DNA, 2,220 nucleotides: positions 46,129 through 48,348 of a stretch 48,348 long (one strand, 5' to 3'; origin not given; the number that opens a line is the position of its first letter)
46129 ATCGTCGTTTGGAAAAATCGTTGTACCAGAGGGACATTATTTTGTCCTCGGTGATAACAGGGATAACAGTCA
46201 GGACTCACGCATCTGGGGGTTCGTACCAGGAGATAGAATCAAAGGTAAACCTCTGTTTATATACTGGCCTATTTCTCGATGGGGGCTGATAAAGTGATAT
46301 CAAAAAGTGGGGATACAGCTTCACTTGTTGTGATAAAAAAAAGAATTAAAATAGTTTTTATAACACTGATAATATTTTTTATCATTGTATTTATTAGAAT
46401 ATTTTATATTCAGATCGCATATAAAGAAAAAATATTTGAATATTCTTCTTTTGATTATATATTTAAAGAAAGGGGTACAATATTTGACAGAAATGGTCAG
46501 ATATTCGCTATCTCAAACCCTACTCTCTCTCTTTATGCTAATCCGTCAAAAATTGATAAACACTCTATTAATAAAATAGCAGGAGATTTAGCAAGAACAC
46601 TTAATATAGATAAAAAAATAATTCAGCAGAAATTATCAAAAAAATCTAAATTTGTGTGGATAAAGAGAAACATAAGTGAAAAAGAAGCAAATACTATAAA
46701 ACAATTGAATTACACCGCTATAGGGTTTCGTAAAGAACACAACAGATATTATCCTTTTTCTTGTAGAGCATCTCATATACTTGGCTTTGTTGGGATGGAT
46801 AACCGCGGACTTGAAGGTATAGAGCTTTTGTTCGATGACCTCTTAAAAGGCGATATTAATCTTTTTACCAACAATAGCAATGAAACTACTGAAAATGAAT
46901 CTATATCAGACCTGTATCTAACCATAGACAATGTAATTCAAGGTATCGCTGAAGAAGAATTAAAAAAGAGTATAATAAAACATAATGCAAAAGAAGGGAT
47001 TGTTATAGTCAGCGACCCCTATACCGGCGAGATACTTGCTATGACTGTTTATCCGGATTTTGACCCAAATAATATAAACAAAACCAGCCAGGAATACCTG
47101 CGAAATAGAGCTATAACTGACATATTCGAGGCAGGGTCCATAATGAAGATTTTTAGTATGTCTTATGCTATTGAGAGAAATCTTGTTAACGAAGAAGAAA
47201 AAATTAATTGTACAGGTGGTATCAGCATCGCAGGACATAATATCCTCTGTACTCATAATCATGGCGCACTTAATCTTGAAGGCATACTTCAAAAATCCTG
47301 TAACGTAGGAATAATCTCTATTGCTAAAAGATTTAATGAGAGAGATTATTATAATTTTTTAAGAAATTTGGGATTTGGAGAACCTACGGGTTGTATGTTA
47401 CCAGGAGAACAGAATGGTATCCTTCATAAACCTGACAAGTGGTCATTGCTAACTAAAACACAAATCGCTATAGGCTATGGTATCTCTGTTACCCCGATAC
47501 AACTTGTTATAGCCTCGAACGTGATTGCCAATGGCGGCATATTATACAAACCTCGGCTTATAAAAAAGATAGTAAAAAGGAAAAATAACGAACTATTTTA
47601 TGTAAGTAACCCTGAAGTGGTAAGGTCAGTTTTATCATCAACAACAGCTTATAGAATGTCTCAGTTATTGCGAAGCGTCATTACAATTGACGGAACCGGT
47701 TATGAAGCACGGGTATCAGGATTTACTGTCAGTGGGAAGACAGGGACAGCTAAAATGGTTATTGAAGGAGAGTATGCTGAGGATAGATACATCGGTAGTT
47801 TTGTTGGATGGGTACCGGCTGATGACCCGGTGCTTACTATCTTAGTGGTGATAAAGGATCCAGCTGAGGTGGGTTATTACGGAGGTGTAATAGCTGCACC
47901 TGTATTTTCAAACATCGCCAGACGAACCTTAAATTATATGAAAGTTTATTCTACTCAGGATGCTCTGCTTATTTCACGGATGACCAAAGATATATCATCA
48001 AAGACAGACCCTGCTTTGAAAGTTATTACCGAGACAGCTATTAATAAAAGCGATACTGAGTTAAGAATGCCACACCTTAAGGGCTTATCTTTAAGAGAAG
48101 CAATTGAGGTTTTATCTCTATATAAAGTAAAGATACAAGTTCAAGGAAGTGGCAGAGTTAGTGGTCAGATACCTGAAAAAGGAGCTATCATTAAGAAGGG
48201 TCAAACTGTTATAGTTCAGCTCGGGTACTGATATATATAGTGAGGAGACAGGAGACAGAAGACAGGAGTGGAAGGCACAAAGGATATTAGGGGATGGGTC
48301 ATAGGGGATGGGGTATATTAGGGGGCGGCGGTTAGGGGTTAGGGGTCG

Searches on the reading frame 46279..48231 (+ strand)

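Call 58: search_protein_families(library=pfam, proteins=[window:46279-48231:+], max_evalue=0.01)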
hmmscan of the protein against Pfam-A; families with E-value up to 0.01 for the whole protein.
window:46279-48231:+ (650 aa): 4 families
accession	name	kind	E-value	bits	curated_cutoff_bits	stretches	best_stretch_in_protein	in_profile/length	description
PF00905.27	Transpeptidase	-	6.8e-73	245.9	22.1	1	240-547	1-298/299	Penicillin binding protein transpeptidase domain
PF03717.20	PBP_dimer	-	3.8e-18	67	24.4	1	64-189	5-158/180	Penicillin-binding Protein dimerisation domain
PF03793.24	PASTA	-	2.4e-10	40.7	23.2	1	596-648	2-62/64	PASTA domain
PF25188.1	Tad6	-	0.0029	18.1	27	1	103-166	28-87/145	Type I Thoeris inhibitor Tad6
